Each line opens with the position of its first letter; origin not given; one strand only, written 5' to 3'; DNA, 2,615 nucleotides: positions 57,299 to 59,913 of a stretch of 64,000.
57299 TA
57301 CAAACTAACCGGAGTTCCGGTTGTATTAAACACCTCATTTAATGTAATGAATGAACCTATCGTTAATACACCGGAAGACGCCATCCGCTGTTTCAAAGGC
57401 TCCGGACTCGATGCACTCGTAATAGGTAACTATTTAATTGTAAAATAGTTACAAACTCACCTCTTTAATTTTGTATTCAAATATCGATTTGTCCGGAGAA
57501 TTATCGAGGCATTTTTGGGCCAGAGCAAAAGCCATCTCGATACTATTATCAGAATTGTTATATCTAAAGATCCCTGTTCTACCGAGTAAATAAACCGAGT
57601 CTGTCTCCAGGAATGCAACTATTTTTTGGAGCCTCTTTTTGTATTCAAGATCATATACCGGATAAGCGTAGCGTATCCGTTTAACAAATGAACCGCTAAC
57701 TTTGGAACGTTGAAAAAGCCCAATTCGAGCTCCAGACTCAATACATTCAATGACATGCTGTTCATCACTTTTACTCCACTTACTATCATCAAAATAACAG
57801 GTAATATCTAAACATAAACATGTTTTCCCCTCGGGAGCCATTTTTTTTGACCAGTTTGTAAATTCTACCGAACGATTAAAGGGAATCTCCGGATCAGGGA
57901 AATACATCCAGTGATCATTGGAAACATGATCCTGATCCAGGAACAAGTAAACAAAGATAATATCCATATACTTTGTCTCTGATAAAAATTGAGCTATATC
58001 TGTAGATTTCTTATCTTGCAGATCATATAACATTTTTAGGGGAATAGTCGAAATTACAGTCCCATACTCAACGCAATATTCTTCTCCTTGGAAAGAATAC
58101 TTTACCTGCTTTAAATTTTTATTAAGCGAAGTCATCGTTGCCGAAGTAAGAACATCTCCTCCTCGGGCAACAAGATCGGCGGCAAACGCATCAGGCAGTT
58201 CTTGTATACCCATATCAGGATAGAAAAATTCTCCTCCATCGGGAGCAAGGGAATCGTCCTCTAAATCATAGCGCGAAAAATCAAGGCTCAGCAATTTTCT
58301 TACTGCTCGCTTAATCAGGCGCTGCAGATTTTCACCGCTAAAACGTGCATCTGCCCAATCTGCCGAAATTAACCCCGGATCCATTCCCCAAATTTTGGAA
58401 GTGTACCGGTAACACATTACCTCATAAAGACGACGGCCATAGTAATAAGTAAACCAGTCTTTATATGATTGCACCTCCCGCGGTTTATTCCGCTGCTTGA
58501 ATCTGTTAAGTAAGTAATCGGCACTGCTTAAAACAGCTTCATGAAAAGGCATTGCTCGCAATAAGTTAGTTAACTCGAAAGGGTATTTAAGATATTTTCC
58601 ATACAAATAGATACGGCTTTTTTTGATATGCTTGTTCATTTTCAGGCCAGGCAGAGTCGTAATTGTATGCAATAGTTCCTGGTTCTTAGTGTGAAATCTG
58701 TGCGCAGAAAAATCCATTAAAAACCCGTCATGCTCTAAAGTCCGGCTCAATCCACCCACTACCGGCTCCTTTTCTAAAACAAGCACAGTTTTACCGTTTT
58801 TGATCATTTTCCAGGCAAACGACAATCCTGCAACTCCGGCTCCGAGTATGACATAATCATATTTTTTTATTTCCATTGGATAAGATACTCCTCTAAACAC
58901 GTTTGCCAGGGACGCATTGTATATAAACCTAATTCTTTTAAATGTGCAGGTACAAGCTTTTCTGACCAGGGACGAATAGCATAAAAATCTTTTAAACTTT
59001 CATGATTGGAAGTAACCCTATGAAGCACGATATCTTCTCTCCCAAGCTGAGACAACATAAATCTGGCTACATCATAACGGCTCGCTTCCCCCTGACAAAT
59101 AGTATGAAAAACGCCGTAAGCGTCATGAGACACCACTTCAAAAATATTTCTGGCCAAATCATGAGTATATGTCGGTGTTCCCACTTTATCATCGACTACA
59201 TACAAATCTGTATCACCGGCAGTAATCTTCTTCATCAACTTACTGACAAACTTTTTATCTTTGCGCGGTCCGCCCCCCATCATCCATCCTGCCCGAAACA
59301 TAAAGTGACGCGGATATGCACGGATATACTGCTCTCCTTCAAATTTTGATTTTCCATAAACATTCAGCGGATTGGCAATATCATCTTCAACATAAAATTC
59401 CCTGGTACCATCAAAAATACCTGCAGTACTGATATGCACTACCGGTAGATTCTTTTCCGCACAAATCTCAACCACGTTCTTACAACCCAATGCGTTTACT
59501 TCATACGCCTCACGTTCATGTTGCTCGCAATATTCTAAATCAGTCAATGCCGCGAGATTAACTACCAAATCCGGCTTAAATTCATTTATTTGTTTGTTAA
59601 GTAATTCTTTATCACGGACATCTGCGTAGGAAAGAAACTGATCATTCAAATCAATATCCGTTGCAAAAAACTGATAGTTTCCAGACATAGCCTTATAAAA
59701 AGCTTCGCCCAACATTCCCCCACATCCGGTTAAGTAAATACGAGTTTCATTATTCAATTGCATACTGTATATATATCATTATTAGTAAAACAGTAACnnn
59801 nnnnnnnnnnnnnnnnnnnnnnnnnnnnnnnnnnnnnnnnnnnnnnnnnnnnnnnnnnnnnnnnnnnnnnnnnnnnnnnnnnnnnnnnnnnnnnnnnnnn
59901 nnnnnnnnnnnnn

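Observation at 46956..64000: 17-kb envelope glycan / glycoconjugate locus extending beyond the window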

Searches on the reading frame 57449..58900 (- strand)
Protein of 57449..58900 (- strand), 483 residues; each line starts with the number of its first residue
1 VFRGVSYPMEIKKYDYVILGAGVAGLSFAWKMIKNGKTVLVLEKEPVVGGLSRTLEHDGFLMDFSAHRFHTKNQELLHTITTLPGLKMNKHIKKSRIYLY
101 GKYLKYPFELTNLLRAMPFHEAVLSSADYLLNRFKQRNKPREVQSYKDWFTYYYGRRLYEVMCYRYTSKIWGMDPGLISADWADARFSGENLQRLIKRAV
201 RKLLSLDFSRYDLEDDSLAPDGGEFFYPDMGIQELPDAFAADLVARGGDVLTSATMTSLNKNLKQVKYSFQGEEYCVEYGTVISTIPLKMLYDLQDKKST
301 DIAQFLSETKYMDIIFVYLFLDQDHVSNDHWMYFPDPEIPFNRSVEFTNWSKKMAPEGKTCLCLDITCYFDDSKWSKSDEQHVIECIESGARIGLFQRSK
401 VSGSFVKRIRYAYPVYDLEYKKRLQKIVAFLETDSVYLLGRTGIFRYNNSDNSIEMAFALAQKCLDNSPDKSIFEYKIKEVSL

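Call 5: search_protein_families(library=pfam, proteins=[window:57449-58900:-], max_evalue=0.01)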
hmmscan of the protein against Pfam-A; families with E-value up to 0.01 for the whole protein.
window:57449-58900:- (483 aa): 10 families
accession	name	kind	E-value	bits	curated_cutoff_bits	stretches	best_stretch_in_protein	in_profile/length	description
PF01593.30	Amino_oxidase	-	6.3e-21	75.6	19.8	1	23-325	1-295/443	Flavin containing amine oxidoreductase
PF13450.12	NAD_binding_8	-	1.6e-14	54.4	21.9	1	18-77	1-62/68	NAD(P)-binding Rossmann-like domain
PF01266.30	DAO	-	1.4e-08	35.1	27.9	1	15-50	1-37/353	FAD dependent oxidoreductase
PF00890.30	FAD_binding_2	-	2.1e-05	24.3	20.4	1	15-50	1-36/414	FAD binding domain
PF13738.12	Pyr_redox_3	-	0.00027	20.7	30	1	17-97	1-83/305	Pyridine nucleotide-disulphide oxidoreductase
PF12831.13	FAD_oxidored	-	0.00085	19.2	27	1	15-52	1-38/416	FAD dependent oxidoreductase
PF07992.20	Pyr_redox_2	-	0.0014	18.6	26.1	1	14-47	1-34/291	Pyridine nucleotide-disulphide oxidoreductase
PF00996.24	GDI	-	0.0016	17.5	23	0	12-59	3-50/436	GDP dissociation inhibitor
PF01946.23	Thi4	-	0.0051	16.5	26.2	1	10-50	14-55/235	Thi4 family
PF03486.20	HI0933_like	-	0.0055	16.6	50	0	15-49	2-36/244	HI0933-like protein Rossmann domain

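Call 26: search_protein_families(library=ncbifam, proteins=[window:57449-58876:-], max_evalue=0.001)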
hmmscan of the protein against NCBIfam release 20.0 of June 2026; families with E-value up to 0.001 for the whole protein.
window:57449-58876:- (475 aa): 38 families (the best 25 are shown)
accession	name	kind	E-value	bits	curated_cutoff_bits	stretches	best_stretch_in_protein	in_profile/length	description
NF005548.0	PRK07208.1-4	equivalog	2.4e-92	310.1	389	1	7-458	5-452/488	hypothetical protein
NF005547.0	PRK07208.1-3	equivalog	5.2e-84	282.6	380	1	7-472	6-459/465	hypothetical protein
NF005545.0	PRK07208.1-1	equivalog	2.3e-77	260.5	451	1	5-452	7-457/504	hypothetical protein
NF005546.0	PRK07208.1-2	equivalog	3.2e-64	217.4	418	2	83-464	114-510/527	hypothetical protein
NF005549.0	PRK07208.1-5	equivalog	2.8e-47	161.4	587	2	80-450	112-505/534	hypothetical protein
NF005560.0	PRK07233.1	equivalog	2.3e-36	125.6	252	2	216-459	190-427/435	hypothetical protein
TIGR00031.1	UDP-GALP_mutase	equivalog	5.4e-19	68.4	303.75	1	5-170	1-167/378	UDP-galactopyranose mutase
TIGR00562.1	proto_IX_ox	equivalog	3.7e-16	58.8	97.85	1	6-430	3-440/470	protoporphyrinogen oxidase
TIGR03467.1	HpnE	equivalog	2.4e-12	46.9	283.05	1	9-79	2-77/430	hydroxysqualene dehydroxylase HpnE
TIGR02734.1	crtI_fam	subfamily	9.3e-09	34.5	238.1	1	9-55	2-48/504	phytoene desaturase family protein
NF058655.1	CrtID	equivalog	2.1e-08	33.5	640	1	9-56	2-49/478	bifunctional phytoene desaturase/3,4-desaturase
NF008845.0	PRK11883.1-5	equivalog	5.7e-08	31.5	560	1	7-432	6-439/468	protoporphyrinogen oxidase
TIGR02733.1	desat_CrtD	equivalog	8.7e-07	28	549.7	1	8-59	4-55/492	C-3',4' desaturase CrtD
NF053717.1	VnlPnlRedVprA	equivalog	1.4e-06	27.4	600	1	4-46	5-47/481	vinyl phenol reductase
TIGR01813.1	flavo_cyto_c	subfamily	2.9e-06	26.3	285.45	1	8-44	2-39/444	flavocytochrome c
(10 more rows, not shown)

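Call 52: search_solved_structures(query=window:57449-58876:-, max_evalue=0.001)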
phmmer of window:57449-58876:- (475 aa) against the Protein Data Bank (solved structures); distinct sequences matched with E-value up to 0.001: 37.
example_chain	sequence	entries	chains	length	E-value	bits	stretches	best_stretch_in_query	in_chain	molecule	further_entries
4dsg_A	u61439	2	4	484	4.1e-23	85.2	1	8-446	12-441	UDP-galactopyranose mutase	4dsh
3ute_A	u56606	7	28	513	5.5e-16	61.8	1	6-188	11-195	UDP-galactopyranose mutase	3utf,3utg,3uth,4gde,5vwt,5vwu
4u8l_A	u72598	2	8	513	5.6e-16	61.7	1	6-188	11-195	UDP-galactopyranose mutase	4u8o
4u8i_A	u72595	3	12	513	6.6e-16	61.5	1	6-188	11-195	UDP-galactopyranose mutase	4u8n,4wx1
4u8k_A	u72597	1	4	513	8.7e-16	61.1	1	6-188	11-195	UDP-galactopyranose mutase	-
3uka_A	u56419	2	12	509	1e-15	60.9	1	6-188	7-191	UDP-galactopyranose mutase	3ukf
3ukl_A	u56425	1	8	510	1e-15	60.9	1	6-188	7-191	UDP-galactopyranose mutase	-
3ukh_A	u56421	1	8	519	1.1e-15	60.8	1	6-188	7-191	UDP-galactopyranose mutase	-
3ukq_A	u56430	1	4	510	2.7e-15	59.5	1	6-188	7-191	UDP-galactopyranose mutase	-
3ukk_A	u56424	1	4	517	2.8e-15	59.4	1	6-188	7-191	UDP-galactopyranose mutase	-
3ukp_A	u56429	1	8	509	6.8e-15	58.2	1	6-188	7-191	UDP-galactopyranose mutase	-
5hhf_A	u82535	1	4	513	8e-15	57.9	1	6-188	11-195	UDP-galactopyranose mutase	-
4u8j_A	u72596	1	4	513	9.4e-15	57.7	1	6-188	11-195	UDP-galactopyranose mutase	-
4u8m_A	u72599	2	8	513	9.8e-15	57.6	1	6-188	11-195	UDP-galactopyranose mutase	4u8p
3hdq_A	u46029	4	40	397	3.6e-13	52.5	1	2-173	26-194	UDP-galactopyranose mutase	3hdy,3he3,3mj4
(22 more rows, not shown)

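Call 55: search_solved_structures(query=window:57449-58876:-, max_evalue=1e-12, show_alignments=2)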
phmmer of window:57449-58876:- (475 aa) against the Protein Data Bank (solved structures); distinct sequences matched with E-value up to 1e-12: 15.
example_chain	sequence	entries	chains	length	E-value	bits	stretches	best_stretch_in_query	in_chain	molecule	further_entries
4dsg_A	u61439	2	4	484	4.1e-23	85.2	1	8-446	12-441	UDP-galactopyranose mutase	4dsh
3ute_A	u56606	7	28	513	5.5e-16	61.8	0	6-188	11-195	UDP-galactopyranose mutase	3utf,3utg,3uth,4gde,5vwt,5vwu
4u8l_A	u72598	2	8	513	5.6e-16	61.7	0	6-188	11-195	UDP-galactopyranose mutase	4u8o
4u8i_A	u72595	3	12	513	6.6e-16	61.5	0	6-188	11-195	UDP-galactopyranose mutase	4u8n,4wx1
4u8k_A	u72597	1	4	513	8.7e-16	61.1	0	6-188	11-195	UDP-galactopyranose mutase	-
3uka_A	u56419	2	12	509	1e-15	60.9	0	6-188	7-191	UDP-galactopyranose mutase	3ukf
3ukl_A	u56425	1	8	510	1e-15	60.9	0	6-188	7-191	UDP-galactopyranose mutase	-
3ukh_A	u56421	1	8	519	1.1e-15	60.8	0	6-188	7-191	UDP-galactopyranose mutase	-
3ukq_A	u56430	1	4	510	2.7e-15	59.5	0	6-188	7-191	UDP-galactopyranose mutase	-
3ukk_A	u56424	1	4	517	2.8e-15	59.4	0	6-188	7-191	UDP-galactopyranose mutase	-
3ukp_A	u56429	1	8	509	6.8e-15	58.2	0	6-188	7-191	UDP-galactopyranose mutase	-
5hhf_A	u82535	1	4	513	8e-15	57.9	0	6-188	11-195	UDP-galactopyranose mutase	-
4u8j_A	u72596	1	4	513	9.4e-15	57.7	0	6-188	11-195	UDP-galactopyranose mutase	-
4u8m_A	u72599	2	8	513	9.8e-15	57.6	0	6-188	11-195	UDP-galactopyranose mutase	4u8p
3hdq_A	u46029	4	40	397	3.6e-13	52.5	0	2-173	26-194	UDP-galactopyranose mutase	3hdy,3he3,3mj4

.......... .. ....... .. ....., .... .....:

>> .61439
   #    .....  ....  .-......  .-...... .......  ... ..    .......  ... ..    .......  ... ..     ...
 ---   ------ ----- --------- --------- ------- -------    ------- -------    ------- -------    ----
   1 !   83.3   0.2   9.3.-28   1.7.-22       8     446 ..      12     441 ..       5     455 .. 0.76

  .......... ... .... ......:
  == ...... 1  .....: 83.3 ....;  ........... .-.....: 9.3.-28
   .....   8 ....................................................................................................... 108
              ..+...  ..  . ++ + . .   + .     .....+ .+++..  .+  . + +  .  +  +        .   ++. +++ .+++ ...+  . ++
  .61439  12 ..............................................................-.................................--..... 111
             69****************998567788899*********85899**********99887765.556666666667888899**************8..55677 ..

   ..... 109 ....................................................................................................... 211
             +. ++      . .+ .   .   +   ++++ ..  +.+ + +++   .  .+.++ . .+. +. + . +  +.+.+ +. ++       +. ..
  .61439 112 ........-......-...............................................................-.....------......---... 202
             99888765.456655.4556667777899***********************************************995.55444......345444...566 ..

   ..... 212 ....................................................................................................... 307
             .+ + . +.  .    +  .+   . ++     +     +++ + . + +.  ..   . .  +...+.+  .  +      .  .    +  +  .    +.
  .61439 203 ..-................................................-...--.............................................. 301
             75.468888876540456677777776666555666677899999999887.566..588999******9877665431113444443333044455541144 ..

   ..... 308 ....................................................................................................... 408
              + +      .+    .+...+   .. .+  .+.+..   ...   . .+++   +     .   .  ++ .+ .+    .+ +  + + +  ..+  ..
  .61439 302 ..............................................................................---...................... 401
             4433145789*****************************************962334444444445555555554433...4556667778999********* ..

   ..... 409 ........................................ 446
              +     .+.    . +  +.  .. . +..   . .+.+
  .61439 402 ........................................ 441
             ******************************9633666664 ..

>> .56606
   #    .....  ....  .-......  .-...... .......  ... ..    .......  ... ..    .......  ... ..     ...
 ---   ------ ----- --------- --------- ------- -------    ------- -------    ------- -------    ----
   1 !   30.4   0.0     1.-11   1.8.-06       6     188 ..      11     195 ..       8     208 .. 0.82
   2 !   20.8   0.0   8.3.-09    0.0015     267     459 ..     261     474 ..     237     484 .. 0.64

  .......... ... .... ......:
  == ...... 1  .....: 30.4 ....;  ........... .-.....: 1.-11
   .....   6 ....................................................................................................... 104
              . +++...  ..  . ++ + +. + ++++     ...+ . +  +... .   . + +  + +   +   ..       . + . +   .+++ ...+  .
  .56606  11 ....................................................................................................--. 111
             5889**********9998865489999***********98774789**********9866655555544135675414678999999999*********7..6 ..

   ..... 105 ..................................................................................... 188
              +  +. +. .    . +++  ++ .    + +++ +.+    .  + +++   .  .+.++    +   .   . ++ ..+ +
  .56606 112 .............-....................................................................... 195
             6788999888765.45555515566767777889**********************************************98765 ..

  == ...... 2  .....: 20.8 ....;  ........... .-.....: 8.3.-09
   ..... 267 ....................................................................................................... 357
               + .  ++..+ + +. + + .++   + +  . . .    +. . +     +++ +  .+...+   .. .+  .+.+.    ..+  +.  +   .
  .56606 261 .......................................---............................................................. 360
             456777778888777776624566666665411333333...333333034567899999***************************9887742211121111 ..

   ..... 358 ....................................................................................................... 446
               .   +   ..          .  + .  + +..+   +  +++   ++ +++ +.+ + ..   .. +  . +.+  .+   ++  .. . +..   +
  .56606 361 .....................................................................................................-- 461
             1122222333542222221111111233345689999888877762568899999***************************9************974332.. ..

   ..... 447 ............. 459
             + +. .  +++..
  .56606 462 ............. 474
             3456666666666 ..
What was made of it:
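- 57449..58876 (-): FAD enzyme related to UDP-galactopyranose mutase (PRK07208-type), a probable sugar pyranose/furanose mutase or related flavoenzyme. Accessory gene. Its best PDB match is T. cruzi UGM 4dsg, aligned over the full length at E 4e-23 (calls 52, 55).
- Checked: Its best solved relative is T. cruzi UDP-galactopyranose mutase, aligned over the full length at E 4e-23 (calls 52, 55).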

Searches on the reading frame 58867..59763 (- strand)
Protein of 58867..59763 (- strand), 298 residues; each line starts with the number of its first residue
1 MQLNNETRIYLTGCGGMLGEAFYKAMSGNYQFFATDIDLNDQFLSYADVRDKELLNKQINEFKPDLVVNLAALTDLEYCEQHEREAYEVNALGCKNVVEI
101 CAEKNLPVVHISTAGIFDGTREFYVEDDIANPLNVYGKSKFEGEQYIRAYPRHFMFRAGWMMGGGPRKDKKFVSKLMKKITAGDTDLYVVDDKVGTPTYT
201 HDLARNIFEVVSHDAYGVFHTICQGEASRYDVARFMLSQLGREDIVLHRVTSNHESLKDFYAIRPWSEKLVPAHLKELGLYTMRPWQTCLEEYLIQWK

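Call 6: search_protein_families(library=pfam, proteins=[window:58867-59763:-], max_evalue=0.01)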
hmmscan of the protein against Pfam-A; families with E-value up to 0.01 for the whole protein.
window:58867-59763:- (298 aa): 6 families
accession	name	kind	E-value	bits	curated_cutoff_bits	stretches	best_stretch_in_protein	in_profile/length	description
PF04321.23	RmlD_sub_bind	-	1.6e-62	211.7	27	1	8-294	2-282/287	RmlD substrate binding domain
PF01370.27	Epimerase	-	1.9e-19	70.4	20.9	1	9-192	1-204/240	NAD dependent epimerase/dehydratase family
PF16363.11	GDP_Man_Dehyd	-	3.5e-15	56.7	27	1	41-219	53-245/332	GDP-mannose 4,6 dehydratase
PF02719.21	Polysacc_synt_2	-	3.7e-12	46.5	20.2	1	46-150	60-152/293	Polysaccharide biosynthesis protein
PF07993.18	NAD_binding_4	-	6.4e-09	35.8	20.1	1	65-152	90-193/258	Male sterility protein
PF01073.25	3Beta_HSD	-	5.5e-07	29.3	22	1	44-147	49-157/280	3-beta hydroxysteroid dehydrogenase/isomerase family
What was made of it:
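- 58867..59763 (-): RmlD-like SDR reductase or epimerase, overlapping the FAD gene by 10 bp. Accessory gene. PF04321 at E 1.6e-62 (call 6).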

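Call 26: search_protein_families(library=ncbifam, proteins=[window:58867-59763:-], max_evalue=0.001)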
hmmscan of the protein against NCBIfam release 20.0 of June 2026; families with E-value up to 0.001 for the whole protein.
window:58867-59763:- (298 aa): 13 families
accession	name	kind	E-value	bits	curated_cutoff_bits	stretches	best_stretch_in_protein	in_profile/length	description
TIGR01214.1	rmlD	equivalog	1.3e-61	208.2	224.05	1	8-294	1-282/285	dTDP-4-dehydrorhamnose reductase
NF007440.0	PRK09987.1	equivalog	2.3e-25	89.5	308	1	9-248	3-242/299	dTDP-4-dehydrorhamnose reductase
TIGR01181.1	dTDP_gluc_dehyt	equivalog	2.6e-13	49.8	365.1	1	42-252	52-273/321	dTDP-glucose 4,6-dehydratase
TIGR01179.1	galE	equivalog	6.8e-11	41.6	262.3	1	41-150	48-159/332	UDP-glucose 4-epimerase GalE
TIGR02197.1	heptose_epim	equivalog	1.2e-10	41.1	274.6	1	12-148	4-150/316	ADP-glyceromanno-heptose 6-epimerase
TIGR02622.1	CDP_4_6_dhtase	equivalog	4.4e-10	39.2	278.45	1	40-174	51-204/352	CDP-glucose 4,6-dehydratase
TIGR03589.1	PseB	equivalog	1.4e-08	34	407.75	1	47-144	60-143/324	UDP-N-acetylglucosamine 4,6-dehydratase (inverting)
NF008360.0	PRK11150.1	equivalog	1.9e-07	30.6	452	1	93-149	96-153/310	ADP-glyceromanno-heptose 6-epimerase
NF042423.1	oxyalk_red_Shew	equivalog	8e-06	25.1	580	1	7-152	9-161/331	2-alkyl-3-oxoalkanoate reductase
TIGR04180.1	EDH_00030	hypoth_equivalog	2e-05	23.8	475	1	46-156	55-165/297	NAD-dependent 4,6-dehydratase LegB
NF005539.0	PRK07201.1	equivalog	0.00029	19.7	549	1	63-159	77-175/657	SDR family oxidoreductase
TIGR01472.1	gmd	equivalog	0.00045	19.5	415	1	41-106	55-124/342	GDP-mannose 4,6-dehydratase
NF007956.0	PRK10675.1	subfamily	0.00059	19.1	394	1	45-147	55-160/338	UDP-glucose 4-epimerase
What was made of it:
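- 58867..59763 (-): TIGR01214 score 208 against a cut-off of 224 (call 26).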
